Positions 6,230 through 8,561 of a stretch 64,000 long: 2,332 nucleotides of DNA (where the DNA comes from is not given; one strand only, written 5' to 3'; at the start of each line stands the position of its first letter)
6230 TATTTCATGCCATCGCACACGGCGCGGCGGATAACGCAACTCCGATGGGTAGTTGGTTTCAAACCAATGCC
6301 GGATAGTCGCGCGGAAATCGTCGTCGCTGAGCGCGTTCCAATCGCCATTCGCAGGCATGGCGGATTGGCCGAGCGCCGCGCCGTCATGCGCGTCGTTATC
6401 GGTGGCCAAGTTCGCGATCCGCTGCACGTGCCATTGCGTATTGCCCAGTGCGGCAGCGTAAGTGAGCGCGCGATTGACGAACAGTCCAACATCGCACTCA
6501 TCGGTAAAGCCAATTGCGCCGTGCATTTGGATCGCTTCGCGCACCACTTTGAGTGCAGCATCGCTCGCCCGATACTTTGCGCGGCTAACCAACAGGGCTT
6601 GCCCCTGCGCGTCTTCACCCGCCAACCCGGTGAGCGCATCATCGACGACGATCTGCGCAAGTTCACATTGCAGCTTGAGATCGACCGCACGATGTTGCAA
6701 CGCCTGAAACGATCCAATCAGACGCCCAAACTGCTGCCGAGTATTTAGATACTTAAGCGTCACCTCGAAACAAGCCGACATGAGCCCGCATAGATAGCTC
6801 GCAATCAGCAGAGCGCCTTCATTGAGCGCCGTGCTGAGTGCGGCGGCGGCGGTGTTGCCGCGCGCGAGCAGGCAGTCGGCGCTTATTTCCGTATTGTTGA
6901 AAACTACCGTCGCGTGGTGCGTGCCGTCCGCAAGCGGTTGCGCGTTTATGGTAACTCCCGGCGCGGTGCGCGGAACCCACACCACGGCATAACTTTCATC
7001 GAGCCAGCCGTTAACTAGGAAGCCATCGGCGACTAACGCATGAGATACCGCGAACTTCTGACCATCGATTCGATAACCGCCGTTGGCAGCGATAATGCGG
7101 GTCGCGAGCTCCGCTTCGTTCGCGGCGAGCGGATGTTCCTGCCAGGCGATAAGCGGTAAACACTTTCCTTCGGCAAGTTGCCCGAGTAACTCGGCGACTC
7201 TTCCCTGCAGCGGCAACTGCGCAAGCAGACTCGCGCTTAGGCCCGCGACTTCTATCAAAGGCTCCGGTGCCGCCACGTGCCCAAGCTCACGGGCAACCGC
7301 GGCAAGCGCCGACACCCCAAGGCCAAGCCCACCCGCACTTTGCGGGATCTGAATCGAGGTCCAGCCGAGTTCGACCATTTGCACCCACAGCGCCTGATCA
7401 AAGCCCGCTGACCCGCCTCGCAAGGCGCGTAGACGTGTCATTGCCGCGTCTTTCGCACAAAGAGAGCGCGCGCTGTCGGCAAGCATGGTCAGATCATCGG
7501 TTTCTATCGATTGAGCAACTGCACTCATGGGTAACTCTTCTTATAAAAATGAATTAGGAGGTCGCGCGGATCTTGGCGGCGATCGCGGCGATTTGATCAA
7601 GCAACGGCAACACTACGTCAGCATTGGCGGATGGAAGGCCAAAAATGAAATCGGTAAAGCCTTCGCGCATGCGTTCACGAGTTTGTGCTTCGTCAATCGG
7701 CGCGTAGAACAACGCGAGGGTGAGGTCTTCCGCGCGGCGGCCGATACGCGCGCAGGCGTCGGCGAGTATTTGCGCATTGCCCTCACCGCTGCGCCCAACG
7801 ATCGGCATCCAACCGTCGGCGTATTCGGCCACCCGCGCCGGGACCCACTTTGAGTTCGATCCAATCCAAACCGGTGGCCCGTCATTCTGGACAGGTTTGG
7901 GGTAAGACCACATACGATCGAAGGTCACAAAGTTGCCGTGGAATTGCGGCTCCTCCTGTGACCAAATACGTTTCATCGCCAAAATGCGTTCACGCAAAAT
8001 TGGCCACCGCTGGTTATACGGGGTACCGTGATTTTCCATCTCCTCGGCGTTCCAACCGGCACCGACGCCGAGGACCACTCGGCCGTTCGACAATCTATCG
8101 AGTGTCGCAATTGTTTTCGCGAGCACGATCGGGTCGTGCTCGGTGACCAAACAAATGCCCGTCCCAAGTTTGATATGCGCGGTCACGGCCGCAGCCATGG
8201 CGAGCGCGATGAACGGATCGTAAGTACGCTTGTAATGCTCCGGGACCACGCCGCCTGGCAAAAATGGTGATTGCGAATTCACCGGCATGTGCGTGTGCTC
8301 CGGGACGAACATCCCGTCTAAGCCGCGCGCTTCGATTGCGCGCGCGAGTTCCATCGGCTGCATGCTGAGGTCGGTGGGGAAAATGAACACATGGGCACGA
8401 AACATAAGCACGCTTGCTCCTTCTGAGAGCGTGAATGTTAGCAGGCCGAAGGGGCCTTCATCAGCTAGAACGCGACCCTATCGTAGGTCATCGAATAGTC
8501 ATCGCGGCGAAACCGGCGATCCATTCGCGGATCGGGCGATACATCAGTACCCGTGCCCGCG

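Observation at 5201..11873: Hybrid meta-cleavage operon: HpaB-type oxygenase substituted for MhpA, followed by LLM and a fused double ACAD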

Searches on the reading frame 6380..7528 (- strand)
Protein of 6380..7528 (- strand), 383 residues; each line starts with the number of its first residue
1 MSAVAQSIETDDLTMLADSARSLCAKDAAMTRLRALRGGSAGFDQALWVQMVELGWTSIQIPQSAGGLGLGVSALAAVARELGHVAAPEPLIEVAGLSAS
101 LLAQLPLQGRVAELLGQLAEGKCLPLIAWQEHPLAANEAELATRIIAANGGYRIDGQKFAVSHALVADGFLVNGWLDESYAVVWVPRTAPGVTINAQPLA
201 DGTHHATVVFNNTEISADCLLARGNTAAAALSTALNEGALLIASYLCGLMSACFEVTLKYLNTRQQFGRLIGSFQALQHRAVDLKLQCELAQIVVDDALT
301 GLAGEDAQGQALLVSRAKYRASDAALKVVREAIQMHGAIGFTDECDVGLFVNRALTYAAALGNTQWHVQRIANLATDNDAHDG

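Call 37: search_solved_structures(query=window:6380-7528:-, max_evalue=1e-10, show_alignments=3)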
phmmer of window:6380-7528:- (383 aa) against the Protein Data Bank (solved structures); distinct sequences matched with E-value up to 1e-10: 56.
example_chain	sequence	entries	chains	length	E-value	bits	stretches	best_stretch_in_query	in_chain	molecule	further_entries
6wy8_A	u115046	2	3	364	4.3e-27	98.8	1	11-377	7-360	Acyl-CoA dehydrogenase domain protein Tcur3481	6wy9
4l1f_A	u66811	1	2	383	1.4e-21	80.6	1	10-354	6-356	Acyl-CoA dehydrogenase domain protein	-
4x28_D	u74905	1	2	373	1.5e-21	80.5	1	40-373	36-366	Acyl-CoA dehydrogenase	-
7p98_A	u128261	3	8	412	4e-20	75.9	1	48-351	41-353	Short-chain acyl-CoA dehydrogenase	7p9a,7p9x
7szv_A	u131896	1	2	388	9.1e-20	74.7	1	37-365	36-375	Acyl-CoA dehydrogenase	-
3mpi_A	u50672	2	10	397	1.6e-19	73.9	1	50-363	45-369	Glutaryl-CoA dehydrogenase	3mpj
4kto_A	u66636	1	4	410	6.2e-19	71.9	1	39-365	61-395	isovaleryl-CoA dehydrogenase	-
5lnx_A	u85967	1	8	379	6.6e-19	71.9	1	46-349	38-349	Acyl-CoA dehydrogenase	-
6cxt_B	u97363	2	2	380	9.2e-19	71.4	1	41-359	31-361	Butyryl-CoA dehydrogenase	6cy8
2jif_A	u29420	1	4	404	1.5e-18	70.7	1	11-351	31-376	SHORT/BRANCHED CHAIN SPECIFIC ACYL-COA DEHYDROGENASE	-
3nf4_A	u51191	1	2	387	4.5e-18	69.1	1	44-358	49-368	acyl-CoA dehydrogenase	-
4n5f_A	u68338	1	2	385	4.9e-18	69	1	8-347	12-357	Putative acyl-CoA dehydrogenase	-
5ol2_C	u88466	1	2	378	6.8e-18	68.5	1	50-350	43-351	Acyl-CoA dehydrogenase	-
2dvl_A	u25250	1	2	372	8.5e-18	68.2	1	50-348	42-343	Acyl-CoA dehydrogenase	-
3pfd_A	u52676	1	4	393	1.3e-17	67.6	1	17-352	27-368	Acyl-CoA dehydrogenase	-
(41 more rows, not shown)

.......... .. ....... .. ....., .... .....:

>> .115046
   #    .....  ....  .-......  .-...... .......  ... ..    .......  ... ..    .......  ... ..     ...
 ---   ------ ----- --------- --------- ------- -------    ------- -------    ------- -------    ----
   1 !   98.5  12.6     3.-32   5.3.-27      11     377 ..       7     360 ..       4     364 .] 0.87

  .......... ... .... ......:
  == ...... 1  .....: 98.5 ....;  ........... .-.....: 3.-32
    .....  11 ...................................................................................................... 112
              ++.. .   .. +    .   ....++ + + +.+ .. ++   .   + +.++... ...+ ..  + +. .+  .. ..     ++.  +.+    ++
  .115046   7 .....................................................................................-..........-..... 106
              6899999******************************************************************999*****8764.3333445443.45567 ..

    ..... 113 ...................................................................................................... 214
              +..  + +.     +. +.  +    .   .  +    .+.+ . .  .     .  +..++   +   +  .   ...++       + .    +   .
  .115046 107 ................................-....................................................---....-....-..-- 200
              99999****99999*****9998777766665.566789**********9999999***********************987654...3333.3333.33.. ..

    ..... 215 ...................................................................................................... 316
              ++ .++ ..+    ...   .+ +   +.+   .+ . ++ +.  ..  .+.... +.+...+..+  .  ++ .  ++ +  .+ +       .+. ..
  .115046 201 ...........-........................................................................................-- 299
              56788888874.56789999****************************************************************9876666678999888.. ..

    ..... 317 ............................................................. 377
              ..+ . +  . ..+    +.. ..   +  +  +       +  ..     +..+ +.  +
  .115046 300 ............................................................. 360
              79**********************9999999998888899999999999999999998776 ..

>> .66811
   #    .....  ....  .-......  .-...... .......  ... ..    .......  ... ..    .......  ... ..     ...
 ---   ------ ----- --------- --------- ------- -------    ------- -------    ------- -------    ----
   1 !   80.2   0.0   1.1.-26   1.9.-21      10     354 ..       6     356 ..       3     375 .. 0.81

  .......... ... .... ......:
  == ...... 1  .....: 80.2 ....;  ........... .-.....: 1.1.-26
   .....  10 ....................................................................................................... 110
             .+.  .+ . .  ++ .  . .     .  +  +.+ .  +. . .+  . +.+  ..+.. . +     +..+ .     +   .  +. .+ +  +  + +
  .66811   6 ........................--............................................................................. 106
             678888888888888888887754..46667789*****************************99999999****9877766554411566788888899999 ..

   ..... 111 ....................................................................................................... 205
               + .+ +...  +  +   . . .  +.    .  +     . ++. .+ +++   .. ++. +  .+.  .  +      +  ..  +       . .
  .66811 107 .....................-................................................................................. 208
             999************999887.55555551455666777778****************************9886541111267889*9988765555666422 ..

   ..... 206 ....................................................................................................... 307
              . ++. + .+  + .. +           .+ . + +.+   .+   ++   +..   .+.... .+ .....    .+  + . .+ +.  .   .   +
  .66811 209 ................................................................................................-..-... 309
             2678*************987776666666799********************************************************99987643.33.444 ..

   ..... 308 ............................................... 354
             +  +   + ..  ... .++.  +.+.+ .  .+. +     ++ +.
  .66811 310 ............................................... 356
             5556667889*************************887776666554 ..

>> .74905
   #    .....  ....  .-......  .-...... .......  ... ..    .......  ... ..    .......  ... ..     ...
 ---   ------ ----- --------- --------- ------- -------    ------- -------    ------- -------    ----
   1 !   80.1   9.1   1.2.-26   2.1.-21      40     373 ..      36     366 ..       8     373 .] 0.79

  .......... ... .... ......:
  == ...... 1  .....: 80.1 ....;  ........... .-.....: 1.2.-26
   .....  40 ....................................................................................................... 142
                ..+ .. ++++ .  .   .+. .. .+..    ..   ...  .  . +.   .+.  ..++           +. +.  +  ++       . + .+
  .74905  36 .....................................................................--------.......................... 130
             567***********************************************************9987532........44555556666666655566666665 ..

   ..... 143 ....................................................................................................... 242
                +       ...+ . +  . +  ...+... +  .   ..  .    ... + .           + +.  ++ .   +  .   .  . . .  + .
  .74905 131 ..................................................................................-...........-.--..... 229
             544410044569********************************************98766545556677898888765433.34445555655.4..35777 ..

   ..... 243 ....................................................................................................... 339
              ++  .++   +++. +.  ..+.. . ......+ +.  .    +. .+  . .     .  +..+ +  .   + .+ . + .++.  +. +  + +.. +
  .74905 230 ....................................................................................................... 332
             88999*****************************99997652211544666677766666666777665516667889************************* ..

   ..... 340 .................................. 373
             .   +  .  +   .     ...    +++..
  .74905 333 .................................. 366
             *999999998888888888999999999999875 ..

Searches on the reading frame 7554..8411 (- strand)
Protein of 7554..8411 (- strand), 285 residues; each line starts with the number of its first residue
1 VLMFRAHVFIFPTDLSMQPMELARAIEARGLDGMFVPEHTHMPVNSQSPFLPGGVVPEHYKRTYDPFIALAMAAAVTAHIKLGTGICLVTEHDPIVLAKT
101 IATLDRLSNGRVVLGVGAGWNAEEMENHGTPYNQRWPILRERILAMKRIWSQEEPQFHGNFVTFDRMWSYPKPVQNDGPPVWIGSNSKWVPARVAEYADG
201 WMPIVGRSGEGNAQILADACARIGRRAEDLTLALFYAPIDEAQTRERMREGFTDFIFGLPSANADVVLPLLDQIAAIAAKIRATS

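Call 3: search_protein_families(library=pfam, proteins=[window:7554-8411:-])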
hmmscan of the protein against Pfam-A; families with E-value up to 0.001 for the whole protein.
window:7554-8411:- (285 aa): 1 family
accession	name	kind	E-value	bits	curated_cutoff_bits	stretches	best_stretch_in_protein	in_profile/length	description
PF00296.26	Bac_luciferase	-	3.5e-53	181.4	27.9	1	20-261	26-250/314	Luciferase-like monooxygenase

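Call 4: search_protein_families(library=ncbifam, proteins=[window:7554-8411:-])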
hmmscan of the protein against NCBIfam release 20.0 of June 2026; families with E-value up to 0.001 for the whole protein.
window:7554-8411:- (285 aa): 33 families (the best 25 are shown)
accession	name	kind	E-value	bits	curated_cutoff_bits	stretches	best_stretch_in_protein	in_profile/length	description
TIGR03619.1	F420_Rv2161c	subfamily_domain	1.1e-71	241.4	166.9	1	21-247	2-231/247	TIGR03619 family F420-dependent LLM class oxidoreductase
TIGR03560.1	F420_Rv1855c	subfamily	1.3e-37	129.8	231.4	1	18-232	14-224/227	TIGR03560 family F420-dependent LLM class oxidoreductase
TIGR03571.1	lucif_BA3436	subfamily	1.1e-25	90.5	303.9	1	20-203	34-206/304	TIGR03571 family LLM class oxidoreductase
TIGR03621.1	F420_MSMEG_2516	subfamily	1.6e-24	86.6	213.15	1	55-199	32-171/295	TIGR03621 family F420-dependent LLM class oxidoreductase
TIGR04021.1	LLM_DMSO2_sfnG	equivalog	3.8e-20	72.6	382.95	1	74-233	71-231/350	dimethylsulfone monooxygenase SfnG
TIGR03617.1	F420_MSMEG_2256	subfamily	7.8e-20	71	278.15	1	63-232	18-197/318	TIGR03617 family F420-dependent LLM class oxidoreductase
NF002619.0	PRK02271.1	equivalog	6.9e-19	68.3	276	1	57-202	34-175/329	5,10-methylenetetrahydromethanopterin reductase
TIGR03559.1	F420_Rv3520c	subfamily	1.2e-17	64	335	1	56-231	32-219/325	LLM class F420-dependent oxidoreductase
TIGR04020.1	seco_metab_LLM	subfamily_domain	2.1e-17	63.3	244.45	1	65-185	52-171/341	MupA/Atu3671 family FMN-dependent luciferase-like monooxygenase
TIGR03555.1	F420_mer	equivalog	1.5e-16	60.7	348.7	1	58-202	33-174/325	5,10-methylenetetrahydromethanopterin reductase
TIGR03854.1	F420_MSMEG_3544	hypoth_equivalog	1.6e-16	60.5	295.6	1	60-229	37-207/290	TIGR03854 family LLM class F420-dependent oxidoreductase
TIGR04036.1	LLM_CE1758_fam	subfamily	1.9e-16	59.8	479.1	1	65-202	59-198/355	CE1758 family FMN-dependent luciferase-like monooxygenase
TIGR03564.1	F420_MSMEG_4879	subfamily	1.5e-15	57.5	234.25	1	63-235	23-197/265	TIGR03564 family F420-dependent LLM class oxidoreductase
TIGR04465.1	ArgArg_F420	equivalog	2.2e-15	56.6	470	1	65-203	95-234/364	F420-dependent hydroxymycolic acid dehydrogenase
TIGR03856.1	F420_MSMEG_2906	subfamily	3.3e-15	56.3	243.7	1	24-259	23-231/249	LLM class F420-dependent oxidoreductase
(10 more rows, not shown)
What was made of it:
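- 7554..8411 (-): Luciferase-like oxidoreductase (TIGR03619, Rv2161c family), a lineage-specific neighbour with undetermined cofactor. NCBIfam 241 bits against a cut-off of 167 (call 4).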

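Call 35: search_solved_structures(query=window:7554-8411:-, max_evalue=1e-10, show_alignments=1)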
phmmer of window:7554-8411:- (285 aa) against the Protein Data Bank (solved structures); distinct sequences matched with E-value up to 1e-10: 8.
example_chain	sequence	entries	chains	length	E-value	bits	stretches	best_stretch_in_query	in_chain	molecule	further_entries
3rao_A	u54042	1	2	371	1.1e-16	64.1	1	69-207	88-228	Putative Luciferase-like Monooxygenase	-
9fp4_A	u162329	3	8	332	6.6e-15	58.3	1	64-221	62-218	F420-dependent hydroxymycolic acid dehydrogenase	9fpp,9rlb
8t0u_A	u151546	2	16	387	1.5e-13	53.9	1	75-222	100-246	FMNH(2)-dependent dimethylsulfone monooxygenase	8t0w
8qq8_A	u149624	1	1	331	3.8e-12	49.3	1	57-250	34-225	5,10-methylenetetrahydromethanopterin reductase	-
8qpl_A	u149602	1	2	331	3.8e-12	49.3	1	57-250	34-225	5,10-methylenetetrahydromethanopterin reductase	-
8qpm_A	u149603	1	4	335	3.9e-12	49.2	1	57-250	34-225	5,10-methylenetetrahydromethanopterin reductase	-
5lxe_A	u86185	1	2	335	1.9e-11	47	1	60-227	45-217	F420-dependent glucose-6-phosphate dehydrogenase 1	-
7bip_A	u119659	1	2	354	3.3e-11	46.2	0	63-196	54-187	Luciferase-like monooxygenase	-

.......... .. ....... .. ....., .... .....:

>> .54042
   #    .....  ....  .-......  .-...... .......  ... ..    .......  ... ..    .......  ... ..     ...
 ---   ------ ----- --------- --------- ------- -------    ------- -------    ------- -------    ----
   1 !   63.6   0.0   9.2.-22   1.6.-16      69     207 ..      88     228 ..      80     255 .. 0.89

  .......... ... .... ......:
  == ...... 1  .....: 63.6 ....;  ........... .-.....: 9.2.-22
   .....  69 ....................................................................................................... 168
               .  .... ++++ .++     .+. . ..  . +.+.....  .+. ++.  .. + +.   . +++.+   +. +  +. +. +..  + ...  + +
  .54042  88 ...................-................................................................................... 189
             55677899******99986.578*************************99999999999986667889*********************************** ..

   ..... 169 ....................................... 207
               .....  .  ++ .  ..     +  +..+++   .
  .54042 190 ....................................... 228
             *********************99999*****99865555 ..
